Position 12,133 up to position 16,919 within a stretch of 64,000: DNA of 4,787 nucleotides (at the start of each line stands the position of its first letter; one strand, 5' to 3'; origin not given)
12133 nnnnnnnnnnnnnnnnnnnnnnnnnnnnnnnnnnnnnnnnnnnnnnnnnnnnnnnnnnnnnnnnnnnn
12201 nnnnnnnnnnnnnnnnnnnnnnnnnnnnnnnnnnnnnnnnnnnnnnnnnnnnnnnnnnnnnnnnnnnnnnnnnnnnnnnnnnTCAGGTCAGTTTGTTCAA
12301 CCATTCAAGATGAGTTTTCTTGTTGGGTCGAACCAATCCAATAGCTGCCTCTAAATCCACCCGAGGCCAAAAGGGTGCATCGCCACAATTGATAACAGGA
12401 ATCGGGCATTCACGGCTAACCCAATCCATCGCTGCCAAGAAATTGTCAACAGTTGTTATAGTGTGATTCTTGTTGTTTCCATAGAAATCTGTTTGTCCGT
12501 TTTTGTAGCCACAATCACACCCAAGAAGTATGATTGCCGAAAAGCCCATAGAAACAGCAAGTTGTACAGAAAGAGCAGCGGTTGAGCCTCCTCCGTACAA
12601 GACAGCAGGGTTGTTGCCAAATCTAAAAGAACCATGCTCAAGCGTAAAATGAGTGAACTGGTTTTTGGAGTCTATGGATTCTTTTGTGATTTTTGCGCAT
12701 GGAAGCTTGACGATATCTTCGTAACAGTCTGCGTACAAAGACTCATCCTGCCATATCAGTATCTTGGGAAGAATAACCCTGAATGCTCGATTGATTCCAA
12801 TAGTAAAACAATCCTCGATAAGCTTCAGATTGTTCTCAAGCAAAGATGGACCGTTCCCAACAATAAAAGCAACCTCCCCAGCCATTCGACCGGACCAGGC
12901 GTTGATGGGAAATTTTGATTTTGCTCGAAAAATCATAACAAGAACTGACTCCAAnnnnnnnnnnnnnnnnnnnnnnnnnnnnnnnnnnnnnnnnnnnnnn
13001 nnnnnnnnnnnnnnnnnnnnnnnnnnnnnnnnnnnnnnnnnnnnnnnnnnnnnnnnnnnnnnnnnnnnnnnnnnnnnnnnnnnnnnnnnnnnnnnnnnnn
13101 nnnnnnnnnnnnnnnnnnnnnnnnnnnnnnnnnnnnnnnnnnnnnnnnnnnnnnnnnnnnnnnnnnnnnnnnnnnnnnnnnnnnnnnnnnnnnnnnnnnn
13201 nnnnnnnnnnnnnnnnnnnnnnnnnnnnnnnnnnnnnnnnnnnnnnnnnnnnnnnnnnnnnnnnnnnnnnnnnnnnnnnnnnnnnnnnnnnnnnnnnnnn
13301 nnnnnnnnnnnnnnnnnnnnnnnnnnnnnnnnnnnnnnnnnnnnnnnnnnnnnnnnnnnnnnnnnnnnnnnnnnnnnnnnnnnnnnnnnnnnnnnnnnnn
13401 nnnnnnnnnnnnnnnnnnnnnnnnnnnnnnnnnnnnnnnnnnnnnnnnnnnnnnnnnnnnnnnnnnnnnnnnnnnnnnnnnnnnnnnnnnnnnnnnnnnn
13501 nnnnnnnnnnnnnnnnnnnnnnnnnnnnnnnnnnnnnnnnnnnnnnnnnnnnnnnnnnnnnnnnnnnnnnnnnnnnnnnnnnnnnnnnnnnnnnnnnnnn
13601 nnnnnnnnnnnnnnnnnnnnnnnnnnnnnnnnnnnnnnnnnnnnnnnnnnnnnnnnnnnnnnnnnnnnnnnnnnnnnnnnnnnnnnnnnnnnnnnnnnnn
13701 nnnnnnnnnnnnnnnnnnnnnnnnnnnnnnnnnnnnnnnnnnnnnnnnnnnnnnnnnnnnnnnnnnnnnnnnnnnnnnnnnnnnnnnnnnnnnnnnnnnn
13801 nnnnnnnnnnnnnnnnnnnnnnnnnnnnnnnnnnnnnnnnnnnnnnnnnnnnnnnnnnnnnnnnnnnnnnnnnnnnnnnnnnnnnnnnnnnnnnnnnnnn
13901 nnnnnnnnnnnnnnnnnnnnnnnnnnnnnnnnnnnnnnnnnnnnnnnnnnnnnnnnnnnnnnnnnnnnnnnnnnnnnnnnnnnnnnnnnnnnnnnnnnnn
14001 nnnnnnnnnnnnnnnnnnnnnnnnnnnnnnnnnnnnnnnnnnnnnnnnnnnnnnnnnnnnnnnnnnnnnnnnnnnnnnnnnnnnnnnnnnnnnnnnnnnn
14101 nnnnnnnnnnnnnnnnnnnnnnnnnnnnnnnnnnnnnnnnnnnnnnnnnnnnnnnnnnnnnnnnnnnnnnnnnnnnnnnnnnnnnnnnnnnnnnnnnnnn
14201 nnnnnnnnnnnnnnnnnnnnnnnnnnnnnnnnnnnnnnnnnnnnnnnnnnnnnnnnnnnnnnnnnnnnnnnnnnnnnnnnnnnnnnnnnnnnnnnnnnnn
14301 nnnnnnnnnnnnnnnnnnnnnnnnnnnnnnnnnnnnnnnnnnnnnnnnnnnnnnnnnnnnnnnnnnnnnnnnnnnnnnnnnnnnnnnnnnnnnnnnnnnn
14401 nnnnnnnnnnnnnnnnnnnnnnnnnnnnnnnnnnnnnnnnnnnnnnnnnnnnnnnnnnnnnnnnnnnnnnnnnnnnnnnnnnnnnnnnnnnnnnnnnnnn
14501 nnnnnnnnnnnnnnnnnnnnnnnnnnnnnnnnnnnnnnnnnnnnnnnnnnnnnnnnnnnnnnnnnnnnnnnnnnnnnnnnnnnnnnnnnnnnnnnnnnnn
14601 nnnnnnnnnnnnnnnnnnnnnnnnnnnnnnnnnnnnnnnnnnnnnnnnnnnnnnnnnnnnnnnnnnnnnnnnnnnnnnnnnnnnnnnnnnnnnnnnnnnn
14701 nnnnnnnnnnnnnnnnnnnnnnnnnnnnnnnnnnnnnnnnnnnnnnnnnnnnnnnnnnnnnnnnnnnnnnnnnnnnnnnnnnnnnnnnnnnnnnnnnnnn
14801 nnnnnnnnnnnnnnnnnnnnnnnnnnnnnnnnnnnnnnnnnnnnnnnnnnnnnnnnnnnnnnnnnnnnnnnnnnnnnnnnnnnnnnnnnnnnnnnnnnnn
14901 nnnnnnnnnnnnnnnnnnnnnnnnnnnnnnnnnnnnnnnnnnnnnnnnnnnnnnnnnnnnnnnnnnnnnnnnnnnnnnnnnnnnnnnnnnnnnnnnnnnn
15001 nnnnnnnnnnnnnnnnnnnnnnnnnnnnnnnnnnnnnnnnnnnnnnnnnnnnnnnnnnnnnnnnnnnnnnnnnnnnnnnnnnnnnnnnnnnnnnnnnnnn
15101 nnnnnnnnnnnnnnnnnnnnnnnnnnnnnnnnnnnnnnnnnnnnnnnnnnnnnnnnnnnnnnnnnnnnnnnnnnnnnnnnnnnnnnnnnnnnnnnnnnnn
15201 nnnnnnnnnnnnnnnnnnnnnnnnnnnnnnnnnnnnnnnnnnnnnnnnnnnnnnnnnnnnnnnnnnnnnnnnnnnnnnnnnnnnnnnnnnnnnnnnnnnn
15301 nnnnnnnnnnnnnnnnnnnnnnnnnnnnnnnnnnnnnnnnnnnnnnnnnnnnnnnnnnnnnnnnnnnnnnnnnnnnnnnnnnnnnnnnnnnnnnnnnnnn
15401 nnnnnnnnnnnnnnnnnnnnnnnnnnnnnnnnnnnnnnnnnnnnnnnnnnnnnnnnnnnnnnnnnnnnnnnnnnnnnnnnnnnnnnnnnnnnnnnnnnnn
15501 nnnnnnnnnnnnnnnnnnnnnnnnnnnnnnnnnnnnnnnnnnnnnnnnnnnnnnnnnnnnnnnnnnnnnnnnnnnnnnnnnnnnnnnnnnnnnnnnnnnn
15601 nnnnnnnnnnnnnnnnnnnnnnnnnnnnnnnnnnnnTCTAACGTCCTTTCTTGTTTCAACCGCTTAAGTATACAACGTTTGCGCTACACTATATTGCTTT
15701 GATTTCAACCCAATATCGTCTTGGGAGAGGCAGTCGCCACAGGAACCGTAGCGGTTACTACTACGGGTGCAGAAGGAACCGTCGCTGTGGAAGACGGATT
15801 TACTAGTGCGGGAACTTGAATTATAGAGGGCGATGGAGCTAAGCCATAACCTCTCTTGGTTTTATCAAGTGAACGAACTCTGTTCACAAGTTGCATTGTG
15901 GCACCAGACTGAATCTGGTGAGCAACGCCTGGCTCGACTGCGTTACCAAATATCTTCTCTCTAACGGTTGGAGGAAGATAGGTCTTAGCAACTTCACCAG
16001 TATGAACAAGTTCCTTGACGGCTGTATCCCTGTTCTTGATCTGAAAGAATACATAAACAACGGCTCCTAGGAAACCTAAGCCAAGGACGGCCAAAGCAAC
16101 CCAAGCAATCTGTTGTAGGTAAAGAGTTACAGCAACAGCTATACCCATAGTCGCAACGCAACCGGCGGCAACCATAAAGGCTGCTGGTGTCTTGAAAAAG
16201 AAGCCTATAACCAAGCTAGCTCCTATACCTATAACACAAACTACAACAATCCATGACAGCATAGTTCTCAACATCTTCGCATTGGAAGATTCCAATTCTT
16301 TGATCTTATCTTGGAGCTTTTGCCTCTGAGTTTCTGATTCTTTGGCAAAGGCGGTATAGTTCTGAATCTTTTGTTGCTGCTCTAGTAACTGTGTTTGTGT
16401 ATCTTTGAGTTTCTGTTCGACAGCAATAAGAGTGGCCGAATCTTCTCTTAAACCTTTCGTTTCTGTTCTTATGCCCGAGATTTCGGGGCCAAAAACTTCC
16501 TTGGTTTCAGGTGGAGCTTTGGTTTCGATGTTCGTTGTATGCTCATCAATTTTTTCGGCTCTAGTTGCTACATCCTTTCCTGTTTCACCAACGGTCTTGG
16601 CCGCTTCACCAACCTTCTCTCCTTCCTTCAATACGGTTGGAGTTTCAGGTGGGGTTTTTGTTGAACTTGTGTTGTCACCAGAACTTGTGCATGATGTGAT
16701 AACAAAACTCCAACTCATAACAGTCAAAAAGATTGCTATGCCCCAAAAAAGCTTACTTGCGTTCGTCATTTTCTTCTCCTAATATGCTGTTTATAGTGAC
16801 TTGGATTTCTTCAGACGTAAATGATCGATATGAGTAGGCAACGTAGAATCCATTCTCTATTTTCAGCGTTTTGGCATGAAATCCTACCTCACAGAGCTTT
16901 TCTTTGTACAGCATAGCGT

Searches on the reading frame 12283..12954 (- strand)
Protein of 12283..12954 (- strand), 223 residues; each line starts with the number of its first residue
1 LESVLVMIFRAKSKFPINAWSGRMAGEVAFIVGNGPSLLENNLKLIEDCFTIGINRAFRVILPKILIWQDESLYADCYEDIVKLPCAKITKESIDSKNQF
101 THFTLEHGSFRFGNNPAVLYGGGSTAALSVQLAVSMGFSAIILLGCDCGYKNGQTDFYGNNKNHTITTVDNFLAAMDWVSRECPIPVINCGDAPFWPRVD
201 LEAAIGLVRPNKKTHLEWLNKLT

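Call 67: search_protein_families(library=phrogs, proteins=[window:12283-12954:-], max_evalue=0.001)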
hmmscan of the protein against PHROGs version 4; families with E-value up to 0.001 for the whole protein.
window:12283-12954:- (223 aa): 1 family
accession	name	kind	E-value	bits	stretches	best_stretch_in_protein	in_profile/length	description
phrog_4603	-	other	1.1e-14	55.4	1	32-205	1-173/178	alpha-2;3-sialyltransferase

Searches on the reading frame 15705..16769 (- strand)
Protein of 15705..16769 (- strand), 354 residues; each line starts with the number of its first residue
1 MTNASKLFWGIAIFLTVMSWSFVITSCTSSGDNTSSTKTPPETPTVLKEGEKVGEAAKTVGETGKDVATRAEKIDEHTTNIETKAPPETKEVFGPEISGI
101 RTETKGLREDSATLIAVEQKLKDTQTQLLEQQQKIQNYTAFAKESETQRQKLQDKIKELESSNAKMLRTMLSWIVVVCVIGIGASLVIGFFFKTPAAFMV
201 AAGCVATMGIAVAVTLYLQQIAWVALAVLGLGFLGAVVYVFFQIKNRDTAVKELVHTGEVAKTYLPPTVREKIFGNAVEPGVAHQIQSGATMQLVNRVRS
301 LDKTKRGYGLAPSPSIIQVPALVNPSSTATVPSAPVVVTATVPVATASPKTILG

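Call 11: search_protein_families(library=phrogs, proteins=[window:15705-16769:-], max_evalue=0.001)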
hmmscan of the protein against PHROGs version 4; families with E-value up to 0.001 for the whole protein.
window:15705-16769:- (354 aa): 1 family
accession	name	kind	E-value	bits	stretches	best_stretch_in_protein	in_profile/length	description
phrog_689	-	lysis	0.00054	21.1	1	103-194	7-88/91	holin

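Call 89: search_protein_families(library=pfam, proteins=[window:15705-16769:-], max_evalue=0.01)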
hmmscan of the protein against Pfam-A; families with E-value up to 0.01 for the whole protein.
window:15705-16769:- (354 aa): 3 families
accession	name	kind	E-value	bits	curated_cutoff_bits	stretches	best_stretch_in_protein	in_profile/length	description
PF20990.2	DUF2207_C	-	4.6e-05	23.7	33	1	120-243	84-186/247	Predicted membrane protein (DUF2207) C-terminal domain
PF04791.21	LMBR1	-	0.002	17.5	31.9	1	8-191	169-361/510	LMBR1-like membrane protein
PF19762.4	DUF6249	-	0.0034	17.8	33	0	149-219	40-103/104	Domain of unknown function (DUF6249)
